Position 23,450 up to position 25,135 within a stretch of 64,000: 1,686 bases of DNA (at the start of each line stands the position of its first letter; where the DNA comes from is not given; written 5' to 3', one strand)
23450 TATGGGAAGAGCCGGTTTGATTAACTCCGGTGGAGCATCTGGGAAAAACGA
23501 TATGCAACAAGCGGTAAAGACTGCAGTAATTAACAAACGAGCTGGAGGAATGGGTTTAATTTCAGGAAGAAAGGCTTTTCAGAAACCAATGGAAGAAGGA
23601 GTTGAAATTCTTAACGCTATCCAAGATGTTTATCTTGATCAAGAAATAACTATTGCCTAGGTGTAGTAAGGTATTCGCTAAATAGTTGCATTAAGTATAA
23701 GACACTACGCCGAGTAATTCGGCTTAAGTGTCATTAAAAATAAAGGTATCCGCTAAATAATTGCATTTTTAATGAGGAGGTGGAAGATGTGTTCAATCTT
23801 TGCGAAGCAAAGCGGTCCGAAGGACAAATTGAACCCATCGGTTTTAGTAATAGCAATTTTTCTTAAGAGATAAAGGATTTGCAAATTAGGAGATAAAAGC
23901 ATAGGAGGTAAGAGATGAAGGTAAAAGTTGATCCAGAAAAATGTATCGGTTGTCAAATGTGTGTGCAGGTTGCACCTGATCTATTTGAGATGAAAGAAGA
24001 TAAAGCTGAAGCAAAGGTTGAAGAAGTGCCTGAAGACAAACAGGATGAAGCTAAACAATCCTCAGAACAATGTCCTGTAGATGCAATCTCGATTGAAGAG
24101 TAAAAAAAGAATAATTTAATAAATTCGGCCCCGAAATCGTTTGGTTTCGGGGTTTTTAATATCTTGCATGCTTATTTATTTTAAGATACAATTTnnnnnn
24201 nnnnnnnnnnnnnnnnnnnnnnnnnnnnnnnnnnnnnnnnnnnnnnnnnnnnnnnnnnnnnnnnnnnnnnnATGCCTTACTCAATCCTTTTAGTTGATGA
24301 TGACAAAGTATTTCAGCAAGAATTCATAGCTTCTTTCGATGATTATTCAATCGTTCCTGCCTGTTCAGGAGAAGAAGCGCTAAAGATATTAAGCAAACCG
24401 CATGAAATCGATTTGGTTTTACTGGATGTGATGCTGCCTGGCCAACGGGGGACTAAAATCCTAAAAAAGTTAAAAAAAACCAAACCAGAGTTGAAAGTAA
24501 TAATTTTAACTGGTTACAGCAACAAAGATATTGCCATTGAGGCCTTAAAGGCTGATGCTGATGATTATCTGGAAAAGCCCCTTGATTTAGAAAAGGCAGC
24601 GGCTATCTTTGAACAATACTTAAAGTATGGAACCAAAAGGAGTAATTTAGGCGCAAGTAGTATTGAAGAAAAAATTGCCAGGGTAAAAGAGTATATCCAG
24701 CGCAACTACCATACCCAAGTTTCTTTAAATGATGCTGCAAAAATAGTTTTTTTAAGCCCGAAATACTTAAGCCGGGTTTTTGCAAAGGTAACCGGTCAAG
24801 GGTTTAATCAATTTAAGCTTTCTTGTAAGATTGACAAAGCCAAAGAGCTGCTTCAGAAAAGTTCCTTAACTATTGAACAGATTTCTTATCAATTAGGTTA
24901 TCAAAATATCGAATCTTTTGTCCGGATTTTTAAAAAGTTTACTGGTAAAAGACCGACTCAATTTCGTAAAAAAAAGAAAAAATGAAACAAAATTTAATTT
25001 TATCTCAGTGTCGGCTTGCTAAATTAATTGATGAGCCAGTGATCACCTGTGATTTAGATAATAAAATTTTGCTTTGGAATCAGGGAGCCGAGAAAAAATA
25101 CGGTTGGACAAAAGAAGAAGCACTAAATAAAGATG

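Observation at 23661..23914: Duplicated dnaK RBS cassette driving a 28-codon ORF upstream of the ferredoxin gene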

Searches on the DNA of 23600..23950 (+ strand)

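Call 25: search_rna_families(source=window, start=23600, end=23950, threshold=evalue, max_evalue=10)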
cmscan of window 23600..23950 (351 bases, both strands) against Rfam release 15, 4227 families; matches with E-value up to 10: 2.
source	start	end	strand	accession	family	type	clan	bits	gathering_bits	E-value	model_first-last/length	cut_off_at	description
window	23695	23743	-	RF03975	mir-5881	Gene; miRNA;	-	14.7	87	2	1-67/67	no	mir-5881 microRNA precursor family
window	23691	23737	+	RF03975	mir-5881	Gene; miRNA;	-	13.1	87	7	1-67/67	no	mir-5881 microRNA precursor family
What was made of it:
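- There is no ROSE hit in Rfam even at E up to 10 (call 25).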

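Call 49: build_rna_model(alignment_id=A2, structure=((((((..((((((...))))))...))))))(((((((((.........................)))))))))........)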
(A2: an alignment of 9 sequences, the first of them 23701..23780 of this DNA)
Model R1 built from alignment A2 (9 sequences, 83 columns); structure: as given.
model positions 80; base pairs 21; branch points 1; effective number of sequences 1.63; information 0.708 bits per position. Calibrated on 0.2 Mb of random sequence (short: E-values are rough).
structure used (alignment columns):
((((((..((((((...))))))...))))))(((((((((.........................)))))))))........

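Call 50: search_with_rna_model(model_id=R1, source=window, filters=off, max_evalue=10)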
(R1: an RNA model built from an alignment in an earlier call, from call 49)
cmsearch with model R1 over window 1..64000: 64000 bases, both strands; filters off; matches with E-value up to 10: 13.
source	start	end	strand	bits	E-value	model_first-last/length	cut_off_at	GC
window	23701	23781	+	97.3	1.9e-19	1-80/80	no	0.36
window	52885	52919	+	34.2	1.7e-05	35-69/80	no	0.17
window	23725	23794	-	18.9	0.041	1-80/80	no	0.31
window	23665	23692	+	15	0.3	38-66/80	no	0.32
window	60740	60772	+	12.3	1.2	36-68/80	no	0.24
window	36183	36223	-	11.4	1.9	32-72/80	no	0.17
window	56854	56898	-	10.6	2.9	1-80/80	no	0.22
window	4053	4122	+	10.2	3.5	1-80/80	no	0.26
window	44578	44639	-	10.1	3.6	1-80/80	no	0.24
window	26606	26665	+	9.8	4.2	1-80/80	no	0.22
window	2089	2148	+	9.2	5.7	1-80/80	no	0.48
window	13887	13976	+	8.4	8.6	1-80/80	no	0.26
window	19627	19676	-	8.2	9.4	1-80/80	no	0.22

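Call 51: search_with_rna_model(model_id=R1, sources=[L001, L002, L004, L006, L008, L009, L013, L014, L015, L016, L019, L020, L023, L024, L025, L026, L027, L030, L031, L032, L033], max_evalue=1)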
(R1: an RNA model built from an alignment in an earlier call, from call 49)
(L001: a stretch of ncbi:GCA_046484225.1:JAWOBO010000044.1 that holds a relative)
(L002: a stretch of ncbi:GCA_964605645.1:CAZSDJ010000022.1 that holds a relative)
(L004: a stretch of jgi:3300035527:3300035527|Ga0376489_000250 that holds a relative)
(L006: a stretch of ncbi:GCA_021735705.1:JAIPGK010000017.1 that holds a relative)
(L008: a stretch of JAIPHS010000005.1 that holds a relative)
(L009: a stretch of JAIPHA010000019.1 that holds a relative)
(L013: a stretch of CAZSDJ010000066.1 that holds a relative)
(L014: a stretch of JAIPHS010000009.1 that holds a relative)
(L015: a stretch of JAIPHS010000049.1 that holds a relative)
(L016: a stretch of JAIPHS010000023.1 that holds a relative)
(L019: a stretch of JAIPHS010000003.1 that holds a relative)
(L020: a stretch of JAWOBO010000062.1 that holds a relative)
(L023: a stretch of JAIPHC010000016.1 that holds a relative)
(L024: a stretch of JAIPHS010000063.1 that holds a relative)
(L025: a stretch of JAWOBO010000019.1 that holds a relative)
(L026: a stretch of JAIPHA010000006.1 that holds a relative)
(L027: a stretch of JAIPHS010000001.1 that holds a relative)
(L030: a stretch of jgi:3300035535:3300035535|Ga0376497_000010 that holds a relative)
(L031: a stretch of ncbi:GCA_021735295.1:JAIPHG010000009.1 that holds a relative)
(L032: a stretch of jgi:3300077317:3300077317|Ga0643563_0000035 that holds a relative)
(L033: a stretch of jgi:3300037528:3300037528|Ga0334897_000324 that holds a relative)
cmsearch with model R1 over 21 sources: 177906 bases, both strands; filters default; matches with E-value up to 1: 27.
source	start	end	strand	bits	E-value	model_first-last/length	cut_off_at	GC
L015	4012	4091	-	107.4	3.1e-21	1-80/80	no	0.41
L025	3235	3314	-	105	1e-20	1-80/80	no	0.4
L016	5176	5255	-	104.4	1.4e-20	1-80/80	no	0.36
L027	1922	2001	+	102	4.8e-20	1-80/80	no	0.4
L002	3164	3243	+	100.7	9.5e-20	1-80/80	no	0.32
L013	2711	2791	-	100.2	1.2e-19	1-80/80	no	0.35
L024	144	223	+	99.6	1.6e-19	1-80/80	no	0.46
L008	2610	2691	-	84.7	3.2e-16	1-80/80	no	0.4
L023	5572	5630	-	63.9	1.3e-11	22-80/80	5'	0.46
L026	1402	1481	-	61.5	4.5e-11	1-80/80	no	0.38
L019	6683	6737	+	43.5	4.2e-07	1-80/80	no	0.33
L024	16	69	+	35.1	3.1e-05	1-80/80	no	0.3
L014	6555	6604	+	31.7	0.00017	1-80/80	no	0.24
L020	7811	7859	-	28.5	0.00085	1-80/80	no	0.31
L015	3974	4068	+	25.7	0.0035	1-80/80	no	0.32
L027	1945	2005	-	24.9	0.0055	1-80/80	no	0.31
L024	51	127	-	24.3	0.0073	1-80/80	no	0.34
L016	5151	5232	+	23.8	0.0097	1-80/80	no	0.29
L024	167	248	-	23.4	0.012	1-80/80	no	0.43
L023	5547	5628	+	23.2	0.013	1-80/80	no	0.44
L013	2708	2767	+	23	0.014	1-80/80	no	0.3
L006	3150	3180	+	22.4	0.02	37-67/80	no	0.23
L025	3284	3337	+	22.3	0.02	1-80/80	no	0.39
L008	2701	2727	-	22.3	0.021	39-65/80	no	0.26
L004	3106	3166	+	21.1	0.039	1-80/80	no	0.28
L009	6235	6295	+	20.6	0.048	1-80/80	no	0.33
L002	3187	3253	-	17.2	0.28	1-80/80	no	0.3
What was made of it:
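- Tried and rejected: No further or divergent copies (calls 50, 51).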

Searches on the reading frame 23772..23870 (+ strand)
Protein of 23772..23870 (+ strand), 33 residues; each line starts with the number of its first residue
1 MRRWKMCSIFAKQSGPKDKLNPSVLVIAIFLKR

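Call 57: search_protein_representatives(protein=window:23772-23870:+)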
Query: 33 residues. Proteins with E-value up to 0.001 (for the whole library): 1; up to 1e-10: 0; up to 1e-30: 0. The best 1 are listed.
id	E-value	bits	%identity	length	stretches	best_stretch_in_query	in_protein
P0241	2.2e-07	45.1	49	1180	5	4-30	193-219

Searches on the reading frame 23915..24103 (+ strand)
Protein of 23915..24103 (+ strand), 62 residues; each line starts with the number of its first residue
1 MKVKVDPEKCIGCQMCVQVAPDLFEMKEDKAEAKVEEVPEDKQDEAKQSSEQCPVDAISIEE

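Call 10: search_protein_families(library=pfam, proteins=[window:23915-24103:+])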
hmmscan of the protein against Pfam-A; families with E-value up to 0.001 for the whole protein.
window:23915-24103:+ (62 aa): 8 families
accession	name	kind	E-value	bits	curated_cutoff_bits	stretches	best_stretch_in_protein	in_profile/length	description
PF13370.11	Fer4_13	-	6.6e-15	56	24.5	1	5-59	1-57/58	4Fe-4S single cluster domain of Ferredoxin I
PF13459.11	Fer4_15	-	4.1e-14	53.5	22.4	1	3-60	1-66/66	4Fe-4S single cluster domain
PF00037.32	Fer4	-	9.7e-08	32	21.1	1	3-19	1-17/24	4Fe-4S binding domain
PF12797.12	Fer4_2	-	5.9e-05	23.2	24.5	1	2-19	2-19/22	4Fe-4S binding domain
PF14697.11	Fer4_21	-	6.8e-05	23.4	35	1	4-59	2-58/59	4Fe-4S dicluster domain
PF12838.12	Fer4_7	-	8.6e-05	23.4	27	0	2-19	30-47/52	4Fe-4S dicluster domain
PF13237.11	Fer4_10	-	0.00044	20.6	25.5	1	2-38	1-26/53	4Fe-4S dicluster domain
PF12837.12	Fer4_6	-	0.00047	20.4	25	1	2-19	1-18/24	4Fe-4S binding domain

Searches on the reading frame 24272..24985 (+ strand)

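Call 10: search_protein_families(library=pfam, proteins=[window:24272-24985:+])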
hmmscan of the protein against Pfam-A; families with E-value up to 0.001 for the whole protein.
window:24272-24985:+ (237 aa): 3 families
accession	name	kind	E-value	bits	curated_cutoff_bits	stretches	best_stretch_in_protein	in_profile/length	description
PF00072.30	Response_reg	-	2.2e-24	86.2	30.2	1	5-109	1-106/111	Response regulator receiver domain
PF12833.13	HTH_18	-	6.5e-21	74.9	33.6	1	156-233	2-79/80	Helix-turn-helix domain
PF00165.29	HTH_AraC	-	3.4e-16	59.4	26.6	2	194-233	1-42/42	Bacterial regulatory helix-turn-helix proteins, AraC family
